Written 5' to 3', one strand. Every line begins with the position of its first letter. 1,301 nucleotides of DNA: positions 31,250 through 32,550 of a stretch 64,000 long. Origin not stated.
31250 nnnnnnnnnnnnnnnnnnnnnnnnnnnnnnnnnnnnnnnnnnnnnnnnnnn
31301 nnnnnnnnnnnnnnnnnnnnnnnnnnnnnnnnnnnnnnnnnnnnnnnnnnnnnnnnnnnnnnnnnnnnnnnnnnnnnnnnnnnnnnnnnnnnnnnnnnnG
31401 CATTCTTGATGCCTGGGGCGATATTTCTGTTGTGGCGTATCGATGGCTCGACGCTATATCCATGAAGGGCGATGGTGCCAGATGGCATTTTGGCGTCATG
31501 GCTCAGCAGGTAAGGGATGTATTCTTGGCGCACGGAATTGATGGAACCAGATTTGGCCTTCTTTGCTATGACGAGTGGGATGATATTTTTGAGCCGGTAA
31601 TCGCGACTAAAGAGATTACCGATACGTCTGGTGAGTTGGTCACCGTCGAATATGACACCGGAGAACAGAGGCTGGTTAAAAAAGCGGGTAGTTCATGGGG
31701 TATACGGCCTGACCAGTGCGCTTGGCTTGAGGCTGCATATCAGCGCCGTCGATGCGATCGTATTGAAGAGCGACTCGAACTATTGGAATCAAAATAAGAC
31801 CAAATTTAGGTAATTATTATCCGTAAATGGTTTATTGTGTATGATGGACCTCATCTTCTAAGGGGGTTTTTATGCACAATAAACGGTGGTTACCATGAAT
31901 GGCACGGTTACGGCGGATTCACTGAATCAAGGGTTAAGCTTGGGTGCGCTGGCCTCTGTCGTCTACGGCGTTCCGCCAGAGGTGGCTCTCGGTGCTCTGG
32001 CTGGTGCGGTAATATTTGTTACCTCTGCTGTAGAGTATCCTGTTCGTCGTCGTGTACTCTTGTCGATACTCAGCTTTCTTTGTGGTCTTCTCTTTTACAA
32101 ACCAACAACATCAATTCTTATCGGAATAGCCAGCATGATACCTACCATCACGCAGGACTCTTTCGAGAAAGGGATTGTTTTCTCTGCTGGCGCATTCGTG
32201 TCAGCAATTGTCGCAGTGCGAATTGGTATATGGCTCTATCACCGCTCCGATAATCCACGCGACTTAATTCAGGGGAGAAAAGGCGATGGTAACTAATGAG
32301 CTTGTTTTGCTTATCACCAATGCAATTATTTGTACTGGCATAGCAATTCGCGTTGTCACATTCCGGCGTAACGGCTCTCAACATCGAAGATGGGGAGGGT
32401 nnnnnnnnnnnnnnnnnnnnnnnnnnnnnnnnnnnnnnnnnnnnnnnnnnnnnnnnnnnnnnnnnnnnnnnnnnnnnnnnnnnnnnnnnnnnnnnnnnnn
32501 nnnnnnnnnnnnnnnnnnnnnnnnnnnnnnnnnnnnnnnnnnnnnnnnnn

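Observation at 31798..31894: Inverted repeat with mini-ORFs between the tailspike and lysis genes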

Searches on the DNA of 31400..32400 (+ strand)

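Call 6: search_dna_similar(query=window:31400-32400:+, collection=phages, mode=near, max_rows=30)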
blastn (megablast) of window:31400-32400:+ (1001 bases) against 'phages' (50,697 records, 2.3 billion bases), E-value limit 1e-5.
Records with a match: 23; places in all: 23; records where one place covers at least 80% of the query: 0.
Best place of each record, by identity: 90-95% 7; 80-90% 9; 60-80% 7.
By first word of the organism name: Escherichia 15; Salmonella 7; phage 1.
By host as written in the record: Escherichia coli O157:H7 4; - 4; Escherichia coli O103:H25 strain NIPH-11060424/NVH-734 2; pathenogenic Salmonella bacterium 2; Salmonella enterica serovar Typhimurium strain LT2 2; Salmonella enterica subsp. enterica STW-2 2; Escherichia coli 2; Salmonella typhimurium 1; and 4 more.
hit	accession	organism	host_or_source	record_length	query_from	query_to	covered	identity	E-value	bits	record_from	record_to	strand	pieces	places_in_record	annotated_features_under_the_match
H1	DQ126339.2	Escherichia phage phiV10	Escherichia coli O157:H7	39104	404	1001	60%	80.4%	2e-124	451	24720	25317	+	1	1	putative integral membrane protein | putative holin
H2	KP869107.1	Escherichia coli O157 typing phage 9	Escherichia coli O157:H7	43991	404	1001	60%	80.4%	2e-124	451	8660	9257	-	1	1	hypothetical protein (x2)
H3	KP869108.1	Escherichia coli O157 typing phage 10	Escherichia coli O157:H7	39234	404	1001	60%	80.4%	2e-124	451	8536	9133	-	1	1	hypothetical protein (x2)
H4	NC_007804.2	Escherichia phage phiV10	Escherichia coli O157:H7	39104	404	1001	60%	80.4%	2e-124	451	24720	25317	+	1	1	membrane protein | holin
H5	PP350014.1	phage PH444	-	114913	404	1001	60%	80.4%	2e-124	451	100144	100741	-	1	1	record has no annotation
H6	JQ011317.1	Escherichia phage TL-2011b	Escherichia coli O103:H25 strain ...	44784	418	1001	58%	82.2%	1e-137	496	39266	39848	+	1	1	hypothetical protein (x2)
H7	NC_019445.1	Escherichia phage TL-2011b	Escherichia coli O103:H25 strain ...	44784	418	1001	58%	82.2%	1e-137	496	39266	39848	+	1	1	hypothetical protein | holin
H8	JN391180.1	Salmonella phage SPN1S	pathenogenic Salmonella bacterium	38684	404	1001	60%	79.2%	1e-112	412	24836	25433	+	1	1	hypothetical protein | holin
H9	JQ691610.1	Salmonella phage SPN9TCW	Salmonella typhimurium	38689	404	1001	60%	79.2%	1e-112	412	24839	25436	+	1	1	putative integral membrane protein | holin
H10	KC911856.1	Salmonella phage SPC32H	Salmonella enterica serovar Typhimurium ...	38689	404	1001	60%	79.2%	1e-112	412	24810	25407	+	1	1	putative membrane protein | putative holin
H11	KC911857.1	Salmonella phage SPC32N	Salmonella enterica serovar Typhimurium ...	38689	404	1001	60%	79.2%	1e-112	412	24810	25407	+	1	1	putative membrane protein | putative holin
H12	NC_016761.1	Salmonella phage SPN1S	pathenogenic Salmonella bacterium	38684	404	1001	60%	79.2%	1e-112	412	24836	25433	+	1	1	membrane protein | holin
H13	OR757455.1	Salmonella phage VB_ST_E15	Salmonella enterica subsp. enterica ...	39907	420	1001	58%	78.5%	4e-102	377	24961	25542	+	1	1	holin family protein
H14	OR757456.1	Salmonella phage VB_ST_SPNIS2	Salmonella enterica subsp. enterica ...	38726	420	1001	58%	78.5%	4e-102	377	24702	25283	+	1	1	putative holin protein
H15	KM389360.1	Escherichia phage Phi05_1387 B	-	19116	568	1001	43%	91.5%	1e-167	595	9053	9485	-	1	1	record has no annotation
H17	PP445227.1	Escherichia phage EC.W1-9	Escherichia coli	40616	568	1001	43%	91.0%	6e-165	586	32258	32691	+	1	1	hypothetical protein | holin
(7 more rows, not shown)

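Call 7: get_annotated_region(hit=H4, flank=1500)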
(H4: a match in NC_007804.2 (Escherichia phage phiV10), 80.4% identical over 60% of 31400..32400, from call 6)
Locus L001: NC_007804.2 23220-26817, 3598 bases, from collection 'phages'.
description: Escherichia phage phiV10, complete genome.
organism: Escherichia phage phiV10 (NCBI taxid 343516)
taxonomy: Viruses; Duplodnaviria; Heunggongvirae; Uroviricota; Caudoviricetes; Uetakevirus; Uetakevirus phiV10
host: Escherichia coli O157:H7; source: -; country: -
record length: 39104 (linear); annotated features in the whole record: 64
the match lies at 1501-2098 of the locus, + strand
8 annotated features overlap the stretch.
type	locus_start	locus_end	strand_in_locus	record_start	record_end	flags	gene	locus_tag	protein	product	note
CDS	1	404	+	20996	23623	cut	-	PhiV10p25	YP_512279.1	tail fiber protein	N-terminus similar to the N-terminus of epsilon15p20 (tail fiber) from Enterobacteria phage epsilon15 (NP_848228)and ...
CDS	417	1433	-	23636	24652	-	oac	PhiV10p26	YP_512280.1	O-acetyltransferase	acetylates the host O-antigen; functions in superinfection immunity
CDS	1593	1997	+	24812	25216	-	-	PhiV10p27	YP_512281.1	membrane protein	three predicted transmembrane helices; similar to hypothetical protein epsilon15p23 from Enterobacteria phage ...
CDS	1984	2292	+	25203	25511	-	-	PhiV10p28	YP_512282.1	holin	belongs to DUF754 family (Pfam PF05449); integral membrane protein with two predicted transmembrane helices; similar to ...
CDS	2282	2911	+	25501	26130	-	-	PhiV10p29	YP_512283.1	endolysin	identified by similarity: COG3179 (chitanase-like family) and superfamily Accession Number SSF53955 (lysozyme-like ...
CDS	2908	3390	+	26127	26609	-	-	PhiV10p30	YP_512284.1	Rz-like spanin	predicted secretion signal; similar to putative Rz-like protein, epsilon15p26,from Enterobacteria phage epsilon15, ...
CDS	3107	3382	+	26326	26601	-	-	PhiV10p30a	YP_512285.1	Rz-like spanin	predicted signal peptidase II cleavage /lipid attachment site (prosite PS00013)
regulatory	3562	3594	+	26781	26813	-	-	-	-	terminator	putative rho-independent terminator; predicted by GCG terminator program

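Call 8: get_annotated_region(hit=H7, flank=1500)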
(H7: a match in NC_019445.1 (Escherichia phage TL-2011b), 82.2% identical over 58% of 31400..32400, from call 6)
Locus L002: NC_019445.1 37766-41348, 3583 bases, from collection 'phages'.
description: Escherichia phage TL-2011b, complete genome.
organism: Escherichia phage TL-2011b (NCBI taxid 1124654)
taxonomy: Viruses; Duplodnaviria; Heunggongvirae; Uroviricota; Caudoviricetes
host: Escherichia coli O103:H25 strain NIPH-11060424/NVH-734; source: patient with HUS during an EHEC outbreak; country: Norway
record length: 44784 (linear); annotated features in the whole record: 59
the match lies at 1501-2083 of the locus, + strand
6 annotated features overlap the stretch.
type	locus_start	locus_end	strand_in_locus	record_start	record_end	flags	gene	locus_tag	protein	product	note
CDS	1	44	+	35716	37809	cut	-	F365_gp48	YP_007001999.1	hypothetical protein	-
CDS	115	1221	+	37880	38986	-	-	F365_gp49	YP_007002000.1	O-acetyltransferase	-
CDS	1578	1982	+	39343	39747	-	-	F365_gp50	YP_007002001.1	hypothetical protein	-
CDS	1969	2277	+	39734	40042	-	-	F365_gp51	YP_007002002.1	holin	-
CDS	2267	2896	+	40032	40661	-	-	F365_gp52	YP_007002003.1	endolysin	-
CDS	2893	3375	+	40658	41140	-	-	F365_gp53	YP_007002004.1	Rz-like spanin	-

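Call 9: get_annotated_region(hit=H12, flank=1500)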
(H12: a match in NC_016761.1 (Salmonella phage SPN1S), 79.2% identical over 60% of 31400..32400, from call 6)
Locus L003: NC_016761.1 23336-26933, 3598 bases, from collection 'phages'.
description: Salmonella phage SPN1S, complete genome.
organism: Salmonella phage SPN1S (NCBI taxid 1125653)
taxonomy: Viruses; Duplodnaviria; Heunggongvirae; Uroviricota; Caudoviricetes; Uetakevirus; Uetakevirus SPN1S
host: pathenogenic Salmonella bacterium; source: -; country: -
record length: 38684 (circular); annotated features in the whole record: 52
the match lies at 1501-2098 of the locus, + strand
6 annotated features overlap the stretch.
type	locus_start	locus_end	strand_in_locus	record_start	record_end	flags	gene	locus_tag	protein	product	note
CDS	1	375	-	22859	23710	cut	-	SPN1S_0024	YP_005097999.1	O-antigen acetylase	-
CDS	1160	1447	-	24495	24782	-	-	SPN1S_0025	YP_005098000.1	GtrA-like O-antigen conversion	bactoprenol-linked glucose translocase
CDS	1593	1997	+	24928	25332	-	-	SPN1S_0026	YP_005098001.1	membrane protein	-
CDS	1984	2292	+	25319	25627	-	-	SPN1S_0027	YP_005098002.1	holin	-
CDS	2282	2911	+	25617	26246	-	-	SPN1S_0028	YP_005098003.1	endolysin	-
CDS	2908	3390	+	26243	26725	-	-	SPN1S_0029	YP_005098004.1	Rz-like spanin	-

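Call 10: get_annotated_region(hit=H17, flank=1500)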
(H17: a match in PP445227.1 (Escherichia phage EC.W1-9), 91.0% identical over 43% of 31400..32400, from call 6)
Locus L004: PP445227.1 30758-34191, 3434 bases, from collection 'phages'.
description: Escherichia phage EC.W1-9, complete genome.
organism: Escherichia phage EC.W1-9 (NCBI taxid 3021017)
taxonomy: Viruses; Duplodnaviria; Heunggongvirae; Uroviricota; Caudoviricetes
host: Escherichia coli; source: sewage water; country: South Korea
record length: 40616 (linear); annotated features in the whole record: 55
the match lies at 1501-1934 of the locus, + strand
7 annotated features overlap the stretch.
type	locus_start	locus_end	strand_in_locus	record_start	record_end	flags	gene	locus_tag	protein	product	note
CDS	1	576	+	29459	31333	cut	-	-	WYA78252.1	eliminase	-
CDS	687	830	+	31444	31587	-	-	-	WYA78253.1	hypothetical protein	-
CDS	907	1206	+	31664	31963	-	-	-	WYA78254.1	hypothetical protein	-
CDS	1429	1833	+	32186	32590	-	-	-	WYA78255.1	hypothetical protein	-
CDS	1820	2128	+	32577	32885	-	-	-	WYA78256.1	holin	-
CDS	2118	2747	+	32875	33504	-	-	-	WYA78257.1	endolysin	-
CDS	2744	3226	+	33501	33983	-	-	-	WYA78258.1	endopeptidase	-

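Call 12: search_dna_similar(query=window:31790-31960:+, collection=phages, mode=distant, max_rows=60, max_evalue=0.01)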
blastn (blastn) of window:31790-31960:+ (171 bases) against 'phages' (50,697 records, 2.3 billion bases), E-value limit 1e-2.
Records with a match: 27; places in all: 27; records where one place covers at least 80% of the query: 3.
Best place of each record, by identity: 80-90% 19; 60-80% 8.
By first word of the organism name: Salmonella 12; Escherichia 8; Klebsiella 3; Enterobacter 3; phage 1.
By host as written in the record: Escherichia coli O157:H7 4; Salmonella enterica subsp. enterica serovar Heidelberg 3; - 2; Enterobacter sp. CT7 2; pathenogenic Salmonella bacterium 2; Salmonella enterica serovar Typhimurium strain LT2 2; Salmonella enterica subsp. enterica STW-2 2; Salmonella enterica 2; and 7 more.
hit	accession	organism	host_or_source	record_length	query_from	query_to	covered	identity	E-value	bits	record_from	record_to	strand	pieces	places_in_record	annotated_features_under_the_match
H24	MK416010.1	Klebsiella phage ST11-OXA245phi3.2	Klebsiella pneumoniae ST11-OXA245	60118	28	164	80%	74.8%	5e-14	83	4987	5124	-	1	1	holin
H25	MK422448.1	Klebsiella phage ST512-KPC3phi13.3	Klebsiella pneumoniae ST512-KPC3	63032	28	164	80%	74.6%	1e-15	89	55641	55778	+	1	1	membrane protein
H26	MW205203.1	Enterobacter phage BUCT554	Enterobacter cloacae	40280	30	161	77%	75.9%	3e-16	90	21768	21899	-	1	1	putative holin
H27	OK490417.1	Klebsiella phage Kp4865-1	Klebsiella pneumoniae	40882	28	164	80%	72.5%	7e-12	75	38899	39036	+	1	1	record has no annotation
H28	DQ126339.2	Escherichia phage phiV10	Escherichia coli O157:H7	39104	5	101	57%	82.7%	3e-16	91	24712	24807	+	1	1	none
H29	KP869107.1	Escherichia coli O157 typing phage 9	Escherichia coli O157:H7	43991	5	101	57%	82.7%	3e-16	91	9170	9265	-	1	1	none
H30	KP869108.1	Escherichia coli O157 typing phage 10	Escherichia coli O157:H7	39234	5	101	57%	82.7%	3e-16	91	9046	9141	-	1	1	none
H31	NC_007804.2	Escherichia phage phiV10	Escherichia coli O157:H7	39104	5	101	57%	82.7%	3e-16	91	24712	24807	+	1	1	none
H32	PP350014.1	phage PH444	-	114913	5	101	57%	82.7%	3e-16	91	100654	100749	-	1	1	record has no annotation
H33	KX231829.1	Enterobacter phage Tyrion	Enterobacter sp. CT7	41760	19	101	49%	86.9%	1e-16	92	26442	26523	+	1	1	ribosome_binding_site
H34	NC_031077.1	Enterobacter phage Tyrion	Enterobacter sp. CT7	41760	19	101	49%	86.9%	1e-16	92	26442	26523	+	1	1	ribosome_binding_site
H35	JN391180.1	Salmonella phage SPN1S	pathenogenic Salmonella bacterium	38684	26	108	49%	84.5%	4e-15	87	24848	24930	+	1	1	hypothetical protein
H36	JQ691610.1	Salmonella phage SPN9TCW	Salmonella typhimurium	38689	26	108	49%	84.5%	4e-15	87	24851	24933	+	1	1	putative integral membrane protein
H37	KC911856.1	Salmonella phage SPC32H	Salmonella enterica serovar Typhimurium ...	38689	26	108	49%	84.5%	4e-15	87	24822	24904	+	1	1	putative membrane protein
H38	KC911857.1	Salmonella phage SPC32N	Salmonella enterica serovar Typhimurium ...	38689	26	108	49%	84.5%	4e-15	87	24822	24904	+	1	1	putative membrane protein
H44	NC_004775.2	Salmonella phage epsilon15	Salmonella enterica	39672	31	108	46%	83.5%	2e-12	78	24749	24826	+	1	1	RNaseIII | membrane protein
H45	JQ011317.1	Escherichia phage TL-2011b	Escherichia coli O103:H25 strain ...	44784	28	108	47%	79.0%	4e-9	67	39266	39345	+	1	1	hypothetical protein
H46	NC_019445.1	Escherichia phage TL-2011b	Escherichia coli O103:H25 strain ...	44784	28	108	47%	79.0%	4e-9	67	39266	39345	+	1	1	hypothetical protein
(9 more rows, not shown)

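Call 13: search_rna_families(source=window, start=31500, end=32300, threshold=evalue, max_evalue=10)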
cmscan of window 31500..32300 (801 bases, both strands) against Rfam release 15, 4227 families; matches with E-value up to 10: 1.
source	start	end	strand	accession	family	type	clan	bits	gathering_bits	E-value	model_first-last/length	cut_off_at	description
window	31533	31596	+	RF01641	ceN53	Gene; snRNA; snoRNA; CD-box;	-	17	50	1.9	1-74/74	no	Caenorhabditis snoRNA ceN53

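Call 14: get_annotated_region(hit=H44, flank=2500)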
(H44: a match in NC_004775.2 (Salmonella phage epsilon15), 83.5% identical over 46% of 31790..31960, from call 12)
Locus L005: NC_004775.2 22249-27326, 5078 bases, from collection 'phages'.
description: Enterobacteria phage epsilon15, complete genome.
organism: Salmonella phage epsilon15 (NCBI taxid 215158)
taxonomy: Viruses; Duplodnaviria; Heunggongvirae; Uroviricota; Caudoviricetes; Uetakevirus; Uetakevirus epsilon15
host: Salmonella enterica; source: -; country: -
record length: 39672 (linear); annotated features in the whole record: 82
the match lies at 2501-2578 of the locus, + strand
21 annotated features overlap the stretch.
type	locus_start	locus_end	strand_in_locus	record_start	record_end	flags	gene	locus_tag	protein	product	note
CDS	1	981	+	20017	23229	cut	-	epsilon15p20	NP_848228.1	tail fiber protein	HHpred: 3riq_A Tailspike protein; 1.50A {Siphovirus 9na}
stem_loop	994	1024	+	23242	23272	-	-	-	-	-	rho-independent terminator; transcriptional termination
CDS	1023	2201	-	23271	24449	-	-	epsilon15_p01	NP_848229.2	O-antigen ligase family protein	ten transmembrane domains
CDS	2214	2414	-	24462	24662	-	-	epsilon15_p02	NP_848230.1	serotype conversion: alpha polymerase inhibitor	two transmembrane domains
protein_bind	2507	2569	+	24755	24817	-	-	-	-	RNaseIII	mRNA processing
CDS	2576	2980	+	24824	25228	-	-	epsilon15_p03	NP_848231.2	membrane protein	gp23; three transmembrane domains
CDS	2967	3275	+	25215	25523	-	-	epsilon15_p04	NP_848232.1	holin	similar to Ralsonia solanacearum phage related protein: NP_520053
CDS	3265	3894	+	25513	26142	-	-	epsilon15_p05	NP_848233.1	endolysin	HHpred: 4ok7_A Endolysin; 1.90A {Salmonella phage SPN1S}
CDS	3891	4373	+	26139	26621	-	-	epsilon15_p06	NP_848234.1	Rz-like spanin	one transmembrane domain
CDS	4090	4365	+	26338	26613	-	-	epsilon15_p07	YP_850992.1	Rz-like spanin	similar to phiV10 rz-1-like protein in YP_512285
protein_bind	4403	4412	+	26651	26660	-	-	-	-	integrase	integration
protein_bind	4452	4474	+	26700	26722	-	-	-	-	integration host factor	IHF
protein_bind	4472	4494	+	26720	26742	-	-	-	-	integration host factor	IHF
protein_bind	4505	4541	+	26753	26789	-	-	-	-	RNaseIII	mRNA processing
protein_bind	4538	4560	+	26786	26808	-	-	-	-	integration host factor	IHF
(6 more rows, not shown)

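Call 15: get_annotated_region(hit=H34, flank=1500)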
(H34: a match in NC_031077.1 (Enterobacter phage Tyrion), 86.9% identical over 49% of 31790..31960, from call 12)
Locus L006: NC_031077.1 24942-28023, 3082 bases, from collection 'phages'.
description: Enterobacter phage Tyrion, complete genome.
organism: Enterobacter phage Tyrion (NCBI taxid 1864623)
taxonomy: Viruses; Duplodnaviria; Heunggongvirae; Uroviricota; Caudoviricetes; Uetakevirus
host: Enterobacter sp. CT7; source: -; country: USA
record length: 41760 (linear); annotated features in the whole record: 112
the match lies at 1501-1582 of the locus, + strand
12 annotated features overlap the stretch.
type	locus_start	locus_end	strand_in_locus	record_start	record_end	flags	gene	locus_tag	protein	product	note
CDS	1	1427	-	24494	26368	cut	-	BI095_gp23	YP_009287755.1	O-antigen acetylase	BI095_gp23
regulatory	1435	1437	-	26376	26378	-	-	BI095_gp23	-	ribosome_binding_site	-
regulatory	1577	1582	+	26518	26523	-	-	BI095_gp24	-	ribosome_binding_site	-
CDS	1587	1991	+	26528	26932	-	-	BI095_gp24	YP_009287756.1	membrane protein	BI095_gp24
regulatory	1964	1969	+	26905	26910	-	-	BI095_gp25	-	ribosome_binding_site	-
CDS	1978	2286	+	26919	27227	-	-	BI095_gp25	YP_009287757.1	holin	BI095_gp25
regulatory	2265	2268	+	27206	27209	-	-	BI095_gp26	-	ribosome_binding_site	-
CDS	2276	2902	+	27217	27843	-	-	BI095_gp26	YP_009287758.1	endolysin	BI095_gp26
regulatory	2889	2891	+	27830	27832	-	-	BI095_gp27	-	ribosome_binding_site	-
CDS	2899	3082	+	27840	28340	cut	-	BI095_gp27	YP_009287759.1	Rz-like spanin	BI095_gp27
regulatory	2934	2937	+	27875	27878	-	-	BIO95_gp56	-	ribosome_binding_site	-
CDS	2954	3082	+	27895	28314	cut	-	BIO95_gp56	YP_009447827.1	Rz-like spanin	Feature 107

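Call 25: get_annotated_region(hit=H25, flank=1500)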
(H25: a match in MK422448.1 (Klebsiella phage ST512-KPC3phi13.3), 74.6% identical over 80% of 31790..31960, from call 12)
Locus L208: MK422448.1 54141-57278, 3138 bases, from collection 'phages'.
description: Klebsiella phage ST512-KPC3phi13.3, complete genome.
organism: Klebsiella phage ST512-KPC3phi13.3 (NCBI taxid 2510471)
taxonomy: Viruses; Duplodnaviria; Heunggongvirae; Uroviricota; Caudoviricetes
host: Klebsiella pneumoniae ST512-KPC3; source: -; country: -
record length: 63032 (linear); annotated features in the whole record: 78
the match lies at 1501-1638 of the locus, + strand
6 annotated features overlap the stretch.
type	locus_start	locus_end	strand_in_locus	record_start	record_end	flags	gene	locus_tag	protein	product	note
CDS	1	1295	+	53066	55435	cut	-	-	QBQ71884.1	tail fibers protein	-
CDS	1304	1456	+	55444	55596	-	-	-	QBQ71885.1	hypothetical protein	hypothetical protein BN426 4088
CDS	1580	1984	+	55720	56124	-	-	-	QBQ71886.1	membrane protein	-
CDS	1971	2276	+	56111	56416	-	-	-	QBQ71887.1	holin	-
CDS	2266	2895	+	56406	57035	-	-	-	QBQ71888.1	lysozyme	-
CDS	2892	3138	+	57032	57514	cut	-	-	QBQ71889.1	hypothetical protein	hypothetical protein, DUF2514 domain-containing protein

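Call 26: get_annotated_region(hit=H26, flank=1500)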
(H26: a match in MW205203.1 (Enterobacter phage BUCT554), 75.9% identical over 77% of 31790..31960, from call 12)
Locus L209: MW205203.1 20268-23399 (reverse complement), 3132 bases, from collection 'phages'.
description: Enterobacter phage BUCT554, complete genome.
organism: Enterobacter phage BUCT554 (NCBI taxid 2805859)
taxonomy: Viruses; Duplodnaviria; Heunggongvirae; Uroviricota; Caudoviricetes; Uetakevirus
host: Enterobacter cloacae; source: tissue fluid; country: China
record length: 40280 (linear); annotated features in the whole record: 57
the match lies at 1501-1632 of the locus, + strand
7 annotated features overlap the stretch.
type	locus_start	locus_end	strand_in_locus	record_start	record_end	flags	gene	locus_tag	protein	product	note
CDS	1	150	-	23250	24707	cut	-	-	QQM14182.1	glucosyltransferase domain-containing protein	-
CDS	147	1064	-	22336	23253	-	-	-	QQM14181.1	glycosyltransferase family 2 protein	-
CDS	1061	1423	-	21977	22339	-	-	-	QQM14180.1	GtrA family protein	-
CDS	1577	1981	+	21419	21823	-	-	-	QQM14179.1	putative holin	-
CDS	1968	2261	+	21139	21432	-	-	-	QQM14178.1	holin family protein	-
CDS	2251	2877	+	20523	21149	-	-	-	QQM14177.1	glycoside hydrolase family 19 protein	-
CDS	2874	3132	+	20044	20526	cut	-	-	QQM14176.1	DUF2514 domain-containing protein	-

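Call 55: search_dna_similar(query=window:31600-32100:+, collection=ecoli_genomes, mode=near, max_rows=12)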
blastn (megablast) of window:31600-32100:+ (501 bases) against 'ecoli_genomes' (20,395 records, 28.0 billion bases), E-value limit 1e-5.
Records with a match: 62; places in all: 62; records where one place covers at least 80% of the query: 18.
Genomes with a match: 62 of 5426; with a place that covers at least 80% of the query: 18. Places per genome that has any: lowest 1, median 1, highest 1. On chromosomes: 62 places; on plasmids: 0.
Best place of each record, by identity: >=99% 17; 95-99% 11; 90-95% 7; 80-90% 19; 60-80% 8.
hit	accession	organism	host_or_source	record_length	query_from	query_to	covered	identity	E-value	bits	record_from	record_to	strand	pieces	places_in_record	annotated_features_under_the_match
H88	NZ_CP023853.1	Escherichia coli strain 2/0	Homo sapiens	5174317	1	501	100%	100.0%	0e+0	926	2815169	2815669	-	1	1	putative holin | tail fiber domain-containing protein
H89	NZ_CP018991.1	Escherichia coli strain Ecol_AZ146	Homo sapiens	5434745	1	501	100%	100.0%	0e+0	926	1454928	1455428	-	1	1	putative holin | tail fiber domain-containing protein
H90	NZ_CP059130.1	Escherichia coli strain Ec55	Homo sapiens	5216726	1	501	100%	100.0%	0e+0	926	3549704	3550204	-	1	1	putative holin | tail fiber domain-containing protein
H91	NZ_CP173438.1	Escherichia coli strain 98889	Homo sapiens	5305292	1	501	100%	100.0%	0e+0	926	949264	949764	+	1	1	putative holin | tail fiber domain-containing protein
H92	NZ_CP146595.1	Escherichia coli strain A1.S1.18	Homo sapiens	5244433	1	501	100%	100.0%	0e+0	926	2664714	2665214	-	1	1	putative holin | tail fiber domain-containing protein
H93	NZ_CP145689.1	Escherichia coli strain S1-KEN-05-A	Homo sapiens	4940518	1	501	100%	100.0%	0e+0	926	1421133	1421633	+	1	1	putative holin | tail fiber domain-containing protein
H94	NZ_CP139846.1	Escherichia coli strain Nord58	Homo sapiens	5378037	1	501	100%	100.0%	0e+0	926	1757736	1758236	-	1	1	putative holin | tail fiber domain-containing protein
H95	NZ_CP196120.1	Escherichia coli strain B19695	Homo sapiens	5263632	1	501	100%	100.0%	0e+0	926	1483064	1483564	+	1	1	putative holin | tail fiber domain-containing protein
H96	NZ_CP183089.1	Escherichia coli strain 447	Homo sapiens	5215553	1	501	100%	100.0%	0e+0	926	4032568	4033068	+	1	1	putative holin | tail fiber domain-containing protein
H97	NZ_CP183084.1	Escherichia coli strain 439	Homo sapiens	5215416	1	501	100%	100.0%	0e+0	926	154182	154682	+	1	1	putative holin | tail fiber domain-containing protein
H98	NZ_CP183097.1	Escherichia coli strain 446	Homo sapiens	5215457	1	501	100%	100.0%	0e+0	926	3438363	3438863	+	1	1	putative holin | tail fiber domain-containing protein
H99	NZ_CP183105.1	Escherichia coli strain 463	Homo sapiens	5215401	1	501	100%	100.0%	0e+0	926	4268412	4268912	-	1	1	putative holin | tail fiber domain-containing protein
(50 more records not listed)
